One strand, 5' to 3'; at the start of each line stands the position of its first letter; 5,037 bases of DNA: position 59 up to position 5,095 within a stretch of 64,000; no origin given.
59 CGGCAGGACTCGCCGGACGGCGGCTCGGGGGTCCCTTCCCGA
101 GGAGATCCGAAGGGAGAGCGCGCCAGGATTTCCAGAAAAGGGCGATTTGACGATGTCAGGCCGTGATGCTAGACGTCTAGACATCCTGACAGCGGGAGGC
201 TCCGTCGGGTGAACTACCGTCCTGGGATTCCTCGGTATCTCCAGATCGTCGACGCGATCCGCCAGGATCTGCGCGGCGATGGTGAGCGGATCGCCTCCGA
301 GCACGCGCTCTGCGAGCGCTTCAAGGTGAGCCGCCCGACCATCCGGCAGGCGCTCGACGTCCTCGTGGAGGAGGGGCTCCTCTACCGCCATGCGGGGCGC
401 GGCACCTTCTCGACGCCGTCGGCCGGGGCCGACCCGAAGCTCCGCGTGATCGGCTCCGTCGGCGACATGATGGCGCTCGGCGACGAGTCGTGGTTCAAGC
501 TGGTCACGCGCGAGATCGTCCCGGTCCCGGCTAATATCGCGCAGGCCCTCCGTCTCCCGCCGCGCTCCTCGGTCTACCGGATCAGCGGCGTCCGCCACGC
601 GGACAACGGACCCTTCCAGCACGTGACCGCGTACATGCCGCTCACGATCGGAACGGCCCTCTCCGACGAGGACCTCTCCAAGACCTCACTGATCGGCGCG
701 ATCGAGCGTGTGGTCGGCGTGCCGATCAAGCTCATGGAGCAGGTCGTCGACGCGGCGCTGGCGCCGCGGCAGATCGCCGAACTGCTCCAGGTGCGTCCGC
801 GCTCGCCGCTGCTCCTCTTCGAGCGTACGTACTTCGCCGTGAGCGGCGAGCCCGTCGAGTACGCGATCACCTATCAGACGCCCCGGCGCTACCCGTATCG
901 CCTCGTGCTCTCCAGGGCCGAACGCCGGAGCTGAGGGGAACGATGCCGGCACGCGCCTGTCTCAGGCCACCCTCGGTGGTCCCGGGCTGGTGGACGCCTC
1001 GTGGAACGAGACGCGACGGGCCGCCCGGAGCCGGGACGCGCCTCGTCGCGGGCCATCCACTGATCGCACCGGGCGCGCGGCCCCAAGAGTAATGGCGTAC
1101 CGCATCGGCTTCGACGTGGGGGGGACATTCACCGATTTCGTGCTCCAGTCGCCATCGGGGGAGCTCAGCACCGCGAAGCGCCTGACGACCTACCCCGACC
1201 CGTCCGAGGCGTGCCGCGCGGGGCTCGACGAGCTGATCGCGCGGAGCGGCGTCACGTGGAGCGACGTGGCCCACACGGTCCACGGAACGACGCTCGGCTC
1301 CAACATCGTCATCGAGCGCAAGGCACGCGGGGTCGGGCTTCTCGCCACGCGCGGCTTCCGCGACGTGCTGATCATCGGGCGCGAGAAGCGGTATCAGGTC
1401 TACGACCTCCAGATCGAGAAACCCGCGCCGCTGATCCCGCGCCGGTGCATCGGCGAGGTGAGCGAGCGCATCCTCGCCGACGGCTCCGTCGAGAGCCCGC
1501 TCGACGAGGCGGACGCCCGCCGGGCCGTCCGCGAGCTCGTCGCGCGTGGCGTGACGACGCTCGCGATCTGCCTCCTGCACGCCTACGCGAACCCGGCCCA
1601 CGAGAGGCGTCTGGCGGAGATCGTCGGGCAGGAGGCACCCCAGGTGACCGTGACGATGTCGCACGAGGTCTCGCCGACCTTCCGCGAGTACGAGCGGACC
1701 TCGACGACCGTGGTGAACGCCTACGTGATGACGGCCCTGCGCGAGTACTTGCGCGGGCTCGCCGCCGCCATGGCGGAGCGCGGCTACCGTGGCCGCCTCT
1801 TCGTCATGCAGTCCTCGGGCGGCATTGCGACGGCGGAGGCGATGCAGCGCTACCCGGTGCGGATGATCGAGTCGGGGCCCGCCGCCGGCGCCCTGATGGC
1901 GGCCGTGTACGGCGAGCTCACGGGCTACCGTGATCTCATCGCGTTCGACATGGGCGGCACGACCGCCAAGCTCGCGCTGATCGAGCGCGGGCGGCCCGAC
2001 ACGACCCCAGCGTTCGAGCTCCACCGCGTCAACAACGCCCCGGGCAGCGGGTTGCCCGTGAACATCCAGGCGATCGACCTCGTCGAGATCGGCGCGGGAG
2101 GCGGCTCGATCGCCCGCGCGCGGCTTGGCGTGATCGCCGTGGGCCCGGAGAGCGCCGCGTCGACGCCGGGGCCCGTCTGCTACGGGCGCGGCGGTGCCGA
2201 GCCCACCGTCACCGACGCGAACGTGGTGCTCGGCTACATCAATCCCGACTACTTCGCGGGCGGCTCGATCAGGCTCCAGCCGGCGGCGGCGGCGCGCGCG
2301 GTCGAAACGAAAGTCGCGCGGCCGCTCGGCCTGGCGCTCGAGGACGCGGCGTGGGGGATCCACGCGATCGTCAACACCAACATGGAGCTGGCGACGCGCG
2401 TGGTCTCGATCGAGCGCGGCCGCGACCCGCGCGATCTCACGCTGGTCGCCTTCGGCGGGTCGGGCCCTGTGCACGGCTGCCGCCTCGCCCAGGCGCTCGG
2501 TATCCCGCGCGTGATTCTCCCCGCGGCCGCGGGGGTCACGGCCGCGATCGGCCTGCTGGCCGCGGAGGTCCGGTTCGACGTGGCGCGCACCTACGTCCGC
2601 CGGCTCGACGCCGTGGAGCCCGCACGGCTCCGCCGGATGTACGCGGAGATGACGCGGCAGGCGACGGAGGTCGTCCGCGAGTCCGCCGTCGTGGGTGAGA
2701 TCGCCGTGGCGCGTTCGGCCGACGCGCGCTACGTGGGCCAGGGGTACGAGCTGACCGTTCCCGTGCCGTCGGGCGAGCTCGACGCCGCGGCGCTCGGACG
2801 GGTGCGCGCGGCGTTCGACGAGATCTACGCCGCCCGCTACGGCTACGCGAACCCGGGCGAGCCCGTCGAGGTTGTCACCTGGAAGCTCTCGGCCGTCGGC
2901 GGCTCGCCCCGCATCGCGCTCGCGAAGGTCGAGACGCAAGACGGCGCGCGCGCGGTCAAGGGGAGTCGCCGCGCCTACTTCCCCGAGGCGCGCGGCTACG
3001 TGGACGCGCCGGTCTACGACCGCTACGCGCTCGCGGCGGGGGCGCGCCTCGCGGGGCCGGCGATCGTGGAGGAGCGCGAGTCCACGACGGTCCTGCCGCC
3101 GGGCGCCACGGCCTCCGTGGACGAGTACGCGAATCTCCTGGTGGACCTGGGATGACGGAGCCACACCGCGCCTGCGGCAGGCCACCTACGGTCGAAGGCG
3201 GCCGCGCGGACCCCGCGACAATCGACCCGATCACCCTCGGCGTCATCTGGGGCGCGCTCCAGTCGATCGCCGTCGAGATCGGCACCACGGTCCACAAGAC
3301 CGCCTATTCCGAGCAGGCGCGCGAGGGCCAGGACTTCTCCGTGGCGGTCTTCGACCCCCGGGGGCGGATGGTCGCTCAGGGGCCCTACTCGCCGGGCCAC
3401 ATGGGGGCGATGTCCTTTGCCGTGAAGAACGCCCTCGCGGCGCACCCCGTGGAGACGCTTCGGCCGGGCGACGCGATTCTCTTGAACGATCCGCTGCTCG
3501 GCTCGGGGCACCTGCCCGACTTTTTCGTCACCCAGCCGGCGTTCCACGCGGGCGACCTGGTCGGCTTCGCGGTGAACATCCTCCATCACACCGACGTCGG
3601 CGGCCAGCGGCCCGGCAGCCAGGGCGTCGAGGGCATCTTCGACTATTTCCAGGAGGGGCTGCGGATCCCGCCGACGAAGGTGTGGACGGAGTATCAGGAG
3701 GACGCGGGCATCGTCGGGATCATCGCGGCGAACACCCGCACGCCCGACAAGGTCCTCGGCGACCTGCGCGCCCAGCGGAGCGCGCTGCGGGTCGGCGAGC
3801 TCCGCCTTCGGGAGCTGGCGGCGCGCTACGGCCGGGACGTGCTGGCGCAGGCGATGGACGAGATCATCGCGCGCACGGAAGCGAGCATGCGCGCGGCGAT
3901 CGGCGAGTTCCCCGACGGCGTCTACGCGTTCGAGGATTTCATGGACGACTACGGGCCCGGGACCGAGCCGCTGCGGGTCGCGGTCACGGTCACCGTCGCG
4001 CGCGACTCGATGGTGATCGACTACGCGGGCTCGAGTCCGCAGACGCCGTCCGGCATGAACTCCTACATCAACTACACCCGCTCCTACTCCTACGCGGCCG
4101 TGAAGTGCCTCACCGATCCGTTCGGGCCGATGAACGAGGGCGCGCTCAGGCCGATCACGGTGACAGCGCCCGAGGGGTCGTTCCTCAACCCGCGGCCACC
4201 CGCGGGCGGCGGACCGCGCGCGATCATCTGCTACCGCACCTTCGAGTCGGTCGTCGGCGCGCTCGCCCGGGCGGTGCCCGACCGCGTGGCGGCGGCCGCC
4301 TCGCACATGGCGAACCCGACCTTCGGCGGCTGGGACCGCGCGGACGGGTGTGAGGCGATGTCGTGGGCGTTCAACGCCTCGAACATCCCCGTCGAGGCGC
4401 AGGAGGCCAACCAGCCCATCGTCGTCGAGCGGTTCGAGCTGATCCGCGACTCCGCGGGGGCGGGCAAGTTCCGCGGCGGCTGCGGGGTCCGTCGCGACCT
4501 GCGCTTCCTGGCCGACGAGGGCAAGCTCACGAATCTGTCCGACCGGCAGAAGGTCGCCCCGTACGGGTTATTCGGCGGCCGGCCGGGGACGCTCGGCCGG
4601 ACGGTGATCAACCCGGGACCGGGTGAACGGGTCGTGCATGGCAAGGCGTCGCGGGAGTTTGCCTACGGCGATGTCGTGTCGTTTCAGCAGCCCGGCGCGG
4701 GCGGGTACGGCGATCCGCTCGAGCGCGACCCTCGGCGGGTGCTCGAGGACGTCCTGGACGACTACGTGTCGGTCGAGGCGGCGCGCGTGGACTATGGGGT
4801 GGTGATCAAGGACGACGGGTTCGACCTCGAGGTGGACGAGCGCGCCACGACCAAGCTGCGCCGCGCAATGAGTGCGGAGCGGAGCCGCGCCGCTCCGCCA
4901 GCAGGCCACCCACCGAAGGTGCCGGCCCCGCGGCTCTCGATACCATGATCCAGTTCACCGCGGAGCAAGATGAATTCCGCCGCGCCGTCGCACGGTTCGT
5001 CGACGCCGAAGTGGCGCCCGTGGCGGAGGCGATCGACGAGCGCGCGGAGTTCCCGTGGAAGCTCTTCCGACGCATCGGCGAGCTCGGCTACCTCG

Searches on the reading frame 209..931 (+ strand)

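Call 41: search_protein_families(library=pfam, proteins=[window:209-931:+], max_evalue=0.00001)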
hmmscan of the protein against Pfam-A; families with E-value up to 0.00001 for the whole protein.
window:209-931:+ (241 aa): 2 families
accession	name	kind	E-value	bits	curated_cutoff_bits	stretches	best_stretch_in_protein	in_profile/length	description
PF07702.18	UTRA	-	2.3e-30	105.7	23.8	1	91-228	3-140/141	UTRA domain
PF00392.27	GntR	-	3.1e-13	49.6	27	1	10-67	2-63/64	Bacterial regulatory proteins, gntR family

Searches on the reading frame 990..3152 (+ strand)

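Call 41: search_protein_families(library=pfam, proteins=[window:990-3152:+], max_evalue=0.00001)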
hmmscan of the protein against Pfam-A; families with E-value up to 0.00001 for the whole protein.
window:990-3152:+ (721 aa): 3 families
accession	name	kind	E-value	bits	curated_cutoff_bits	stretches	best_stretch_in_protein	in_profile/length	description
PF01968.24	Hydantoinase_A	-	2.2e-90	303.3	22.9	1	236-530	1-290/291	Hydantoinase/oxoprolinase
PF05378.19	Hydant_A_N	-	7.8e-46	156.4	25.2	1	38-213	1-173/176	Hydantoinase/oxoprolinase N-terminal region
PF19278.4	Hydant_A_C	-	6.8e-15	55.4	21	1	546-713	13-185/193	Hydantoinase/oxoprolinase C-terminal domain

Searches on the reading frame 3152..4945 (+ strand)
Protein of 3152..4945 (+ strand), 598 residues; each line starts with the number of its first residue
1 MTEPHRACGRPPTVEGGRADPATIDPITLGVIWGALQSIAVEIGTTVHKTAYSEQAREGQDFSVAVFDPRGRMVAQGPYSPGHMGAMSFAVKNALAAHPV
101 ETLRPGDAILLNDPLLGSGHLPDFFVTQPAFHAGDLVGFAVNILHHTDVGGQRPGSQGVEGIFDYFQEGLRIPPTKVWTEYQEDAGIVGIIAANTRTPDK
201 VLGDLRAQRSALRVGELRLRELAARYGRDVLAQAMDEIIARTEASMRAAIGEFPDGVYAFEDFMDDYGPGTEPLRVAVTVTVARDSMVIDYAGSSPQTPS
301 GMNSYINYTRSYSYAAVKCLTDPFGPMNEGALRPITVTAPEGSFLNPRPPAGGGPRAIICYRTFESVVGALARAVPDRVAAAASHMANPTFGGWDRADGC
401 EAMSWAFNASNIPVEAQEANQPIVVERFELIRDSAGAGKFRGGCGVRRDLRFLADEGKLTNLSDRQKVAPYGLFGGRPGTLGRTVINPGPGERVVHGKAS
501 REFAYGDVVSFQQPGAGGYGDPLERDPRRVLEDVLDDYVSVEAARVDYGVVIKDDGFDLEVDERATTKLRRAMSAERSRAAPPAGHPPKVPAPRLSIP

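Call 41: search_protein_families(library=pfam, proteins=[window:3152-4945:+], max_evalue=0.00001)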
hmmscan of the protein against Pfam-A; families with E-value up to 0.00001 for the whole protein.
window:3152-4945:+ (598 aa): 1 family
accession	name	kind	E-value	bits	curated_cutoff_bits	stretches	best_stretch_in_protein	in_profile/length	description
PF02538.19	Hydantoinase_B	-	7.4e-155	516.8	26.8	1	25-522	1-519/519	Hydantoinase B/oxoprolinase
